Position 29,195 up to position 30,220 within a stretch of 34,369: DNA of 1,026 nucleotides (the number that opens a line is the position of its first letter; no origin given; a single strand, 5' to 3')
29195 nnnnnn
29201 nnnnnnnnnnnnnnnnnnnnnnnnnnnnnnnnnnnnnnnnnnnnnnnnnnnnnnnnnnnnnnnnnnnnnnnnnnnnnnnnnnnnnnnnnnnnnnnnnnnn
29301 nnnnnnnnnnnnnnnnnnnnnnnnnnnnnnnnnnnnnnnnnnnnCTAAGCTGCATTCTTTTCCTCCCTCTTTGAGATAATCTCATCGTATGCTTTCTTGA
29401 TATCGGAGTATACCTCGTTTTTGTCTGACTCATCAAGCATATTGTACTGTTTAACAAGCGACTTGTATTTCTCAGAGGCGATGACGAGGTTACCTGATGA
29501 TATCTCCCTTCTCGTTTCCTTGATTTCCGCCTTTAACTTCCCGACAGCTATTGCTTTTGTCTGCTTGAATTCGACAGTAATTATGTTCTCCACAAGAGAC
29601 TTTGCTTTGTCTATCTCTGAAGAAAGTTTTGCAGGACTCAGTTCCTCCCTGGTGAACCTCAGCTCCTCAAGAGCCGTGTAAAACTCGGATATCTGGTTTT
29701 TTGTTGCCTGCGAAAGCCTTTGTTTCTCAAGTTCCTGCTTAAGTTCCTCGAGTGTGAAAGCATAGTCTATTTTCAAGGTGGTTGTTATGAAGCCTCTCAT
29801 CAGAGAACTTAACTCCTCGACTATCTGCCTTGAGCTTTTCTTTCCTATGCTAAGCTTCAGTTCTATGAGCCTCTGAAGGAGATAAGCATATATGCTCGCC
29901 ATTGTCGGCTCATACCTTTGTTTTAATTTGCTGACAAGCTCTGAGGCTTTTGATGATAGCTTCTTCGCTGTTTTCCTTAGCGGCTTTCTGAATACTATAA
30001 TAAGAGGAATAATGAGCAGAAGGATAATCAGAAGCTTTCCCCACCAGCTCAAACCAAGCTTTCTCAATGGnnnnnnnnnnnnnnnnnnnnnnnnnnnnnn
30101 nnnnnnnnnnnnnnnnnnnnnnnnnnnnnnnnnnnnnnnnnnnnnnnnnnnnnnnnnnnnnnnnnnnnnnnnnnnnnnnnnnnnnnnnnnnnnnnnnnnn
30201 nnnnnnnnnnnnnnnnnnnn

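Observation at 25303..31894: Two translationally coupled giant cadherin-like repeat proteins: one membrane-anchored with a cytoplasmic coiled coil, one anchorless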

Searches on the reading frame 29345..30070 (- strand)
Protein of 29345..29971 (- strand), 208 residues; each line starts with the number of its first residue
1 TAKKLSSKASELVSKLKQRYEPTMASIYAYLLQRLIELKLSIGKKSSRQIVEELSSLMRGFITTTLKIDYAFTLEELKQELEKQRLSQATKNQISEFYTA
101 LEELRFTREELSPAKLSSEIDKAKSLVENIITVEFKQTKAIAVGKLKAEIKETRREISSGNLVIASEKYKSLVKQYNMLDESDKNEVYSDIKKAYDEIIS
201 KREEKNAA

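Call 18: search_protein_families(library=pfam, proteins=[window:29345-29971:-], max_evalue=10)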
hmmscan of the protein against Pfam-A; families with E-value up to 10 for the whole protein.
window:29345-29971:- (208 aa): 3 families
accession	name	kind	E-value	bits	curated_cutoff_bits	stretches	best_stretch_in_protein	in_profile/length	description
PF02037.33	SAP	-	0.079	13.1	23.9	1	72-91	5-24/37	SAP domain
PF06022.16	Cir_Bir_Yir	-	1.1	9.1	25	1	166-205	176-215/259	Plasmodium variant antigen protein Cir/Yir/Bir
PF18449.8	Endotoxin_C2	-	4.3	8.4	30.7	1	118-138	29-49/63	Pesticidal crystal protein Cry1Aa, domain IV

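Call 48: search_protein_families(library=pfam, alignment_id=A4, max_evalue=1)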
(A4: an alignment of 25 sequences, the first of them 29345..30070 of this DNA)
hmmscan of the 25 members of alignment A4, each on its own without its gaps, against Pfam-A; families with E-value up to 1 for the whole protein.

A. member 1, window:29345-30070:- (241 aa): 4 families
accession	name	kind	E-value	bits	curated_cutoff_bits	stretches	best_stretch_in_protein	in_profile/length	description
PF16982.10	Flp1_like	-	0.096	12.6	33.5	1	14-43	15-44/49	Putative Flagellin, Flp1-like, domain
PF02037.33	SAP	-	0.13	12.3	23.9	0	105-124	5-24/37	SAP domain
PF00664.28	ABC_membrane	-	0.18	11.9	28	1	12-52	142-182/274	ABC transporter transmembrane region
PF14316.11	DUF4381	-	0.74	10.5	27.2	0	9-92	21-77/145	Domain of unknown function (DUF4381)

B. families by the number of members that match (of 25 scanned): 68 families (the first 25 are shown)
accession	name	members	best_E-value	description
PF21256.2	TetR_C_5-like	2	0.019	Tetracyclin repressor-like, C-terminal domain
PF20683.2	DUF6819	2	0.022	Domain of unknown function (DUF6819)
PF02671.26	PAH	2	0.048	Paired amphipathic helix repeat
PF05003.17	DUF668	2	0.16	Protein of unknown function (DUF668)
PF13720.11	Acetyltransf_11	2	0.28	Udp N-acetylglucosamine O-acyltransferase; Domain 2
PF11997.14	DUF3492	2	0.5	Domain of unknown function (DUF3492)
PF14276.11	DUF4363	1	0.003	Domain of unknown function (DUF4363)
PF13174.12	TPR_6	1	0.0049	Tetratricopeptide repeat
PF17937.6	TetR_C_28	1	0.0064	Tetracyclin repressor-like, C-terminal domain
PF18858.6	LPD39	1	0.0067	Large polyvalent protein associated domain 39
PF21918.1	cas_Cpf1_2nd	1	0.0082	CRISPR-associated endonuclease Cpf1 REC2 domain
PF18863.6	AbiJ_NTD4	1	0.012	AbiJ N-terminal domain 4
PF09665.15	RE_Alw26IDE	1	0.014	Type II restriction endonuclease (RE_Alw26IDE)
PF25398.1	CUX1_N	1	0.016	CUX1-like, N-terminal tRNA-binding arm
PF08597.15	eIF3_subunit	1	0.017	Translation initiation factor eIF3 subunit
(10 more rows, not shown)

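Call 64: find_homologous_proteins(query=A4, max_evalue=0.001)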
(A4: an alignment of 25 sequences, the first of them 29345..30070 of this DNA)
Query A4 (25 sequences) (241 aa, profile of the alignment): 2 proteins with E <= 0.001 among 8000 candidates.
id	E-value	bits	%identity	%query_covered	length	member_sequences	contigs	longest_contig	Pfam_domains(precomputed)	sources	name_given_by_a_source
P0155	6.8e-59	218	26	63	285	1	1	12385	-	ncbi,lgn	-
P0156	2.5e-5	42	29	21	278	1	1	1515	-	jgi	jgi:hypothetical protein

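Call 75: search_protein_representatives(alignment_id=A6)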
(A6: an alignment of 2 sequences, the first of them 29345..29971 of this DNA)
Query: 2 sequences, 307 profile positions. Proteins with E-value up to 0.001 (for the whole library): 196; up to 1e-10: 8; up to 1e-30: 2. The best 150 are listed.
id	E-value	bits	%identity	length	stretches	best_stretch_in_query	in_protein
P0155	6.2e-155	531.9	-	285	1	1-307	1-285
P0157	7.2e-33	131.0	-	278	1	52-307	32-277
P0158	9.7e-13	64.9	-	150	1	33-119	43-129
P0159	1.6e-11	60.9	-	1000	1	18-255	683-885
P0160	2.4e-11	60.4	-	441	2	18-135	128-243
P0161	4.3e-11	59.5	-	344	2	55-245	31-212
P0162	4.8e-11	59.4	-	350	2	45-300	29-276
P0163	5.4e-11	59.2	-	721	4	61-246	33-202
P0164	1.7e-10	57.6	-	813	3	62-241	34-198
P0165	2.3e-10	57.1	-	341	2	199-301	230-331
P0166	2.4e-10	57.0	-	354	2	61-146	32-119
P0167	3.4e-10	56.6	-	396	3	65-159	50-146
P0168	5.3e-10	55.9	-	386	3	58-172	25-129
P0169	9.9e-10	55.0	-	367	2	61-138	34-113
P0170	1.5e-09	54.5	-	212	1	56-152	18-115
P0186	2.5e-08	50.4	-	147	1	43-135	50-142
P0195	8.7e-08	48.6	-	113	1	45-120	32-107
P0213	6.1e-07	45.9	-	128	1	43-133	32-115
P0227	2.3e-06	44.0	-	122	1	31-121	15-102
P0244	5.9e-06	42.6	-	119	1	53-119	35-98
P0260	1.6e-05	41.2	-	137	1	41-119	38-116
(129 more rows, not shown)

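Call 76: search_protein_families(library=pfam, proteins=[P0158, P0186, P0195, P0213, P0227, P0244, P0260, P0160, P0163, P0170], max_evalue=0.1)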
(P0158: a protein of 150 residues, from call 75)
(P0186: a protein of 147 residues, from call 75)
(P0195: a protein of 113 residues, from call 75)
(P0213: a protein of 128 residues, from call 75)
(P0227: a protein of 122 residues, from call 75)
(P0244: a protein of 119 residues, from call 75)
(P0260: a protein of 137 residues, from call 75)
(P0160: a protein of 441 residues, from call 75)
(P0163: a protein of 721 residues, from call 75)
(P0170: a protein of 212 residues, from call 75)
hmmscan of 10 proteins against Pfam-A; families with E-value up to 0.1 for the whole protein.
P0158 (150 aa): 0 families

P0186 (147 aa): 2 families
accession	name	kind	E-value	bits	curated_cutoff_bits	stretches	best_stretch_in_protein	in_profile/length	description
PF15611.11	EH_Signature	-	0.0022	17.8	27.5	1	4-109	9-109/423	EH_Signature domain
PF05168.19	HEPN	-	0.013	16.1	22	1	93-145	58-113/117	HEPN domain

P0195 (113 aa): 2 families
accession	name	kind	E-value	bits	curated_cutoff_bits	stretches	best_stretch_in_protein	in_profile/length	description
PF08919.15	F_actin_bind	-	0.047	14.2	23.6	0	43-80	37-73/112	F-actin binding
PF25151.1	TPR_Trm732_C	-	0.093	13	27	0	54-105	34-84/159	Trm732, C-terminal TPR repeats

P0213 (128 aa): 4 families
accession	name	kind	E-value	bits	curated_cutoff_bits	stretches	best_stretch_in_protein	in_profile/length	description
PF14316.11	DUF4381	-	0.007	17.1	27.2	0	24-66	42-85/145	Domain of unknown function (DUF4381)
PF20512.3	PMI_typeI_hel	-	0.019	15.9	23.4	0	22-66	37-81/88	Phosphomannose isomerase type I, helical insertion domain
PF08388.16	GIIM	-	0.036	14.5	23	0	32-95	6-69/80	Group II intron, maturase-specific domain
PF18502.6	Mrpl_C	-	0.042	14.6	25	1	17-72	22-76/111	54S ribosomal protein L8 C-terminal domain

P0227 (122 aa): 0 families

P0244 (119 aa): 1 family
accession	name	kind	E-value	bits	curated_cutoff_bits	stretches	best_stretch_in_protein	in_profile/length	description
PF20701.3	HetE-N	-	0.03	15.1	25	1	42-97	4-56/102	Het-E N-terminal domain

P0260 (137 aa): 0 families

P0160 (441 aa): 1 family
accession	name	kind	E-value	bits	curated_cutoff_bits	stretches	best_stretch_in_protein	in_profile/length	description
PF14316.11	DUF4381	-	0.0021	18.8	27.2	1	87-137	14-59/145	Domain of unknown function (DUF4381)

P0163 (721 aa): 0 families

P0170 (212 aa): 3 families
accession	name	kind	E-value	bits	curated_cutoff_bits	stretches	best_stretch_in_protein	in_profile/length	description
PF21672.2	COMM_HN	-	0.00033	21.6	23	1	132-211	19-102/103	COMMD2-7/10, HN domain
PF02037.33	SAP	-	0.025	14.7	23.9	1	185-201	4-20/37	SAP domain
PF12637.14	TSCPD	-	0.038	14.7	22.8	0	144-200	14-69/88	TSCPD domain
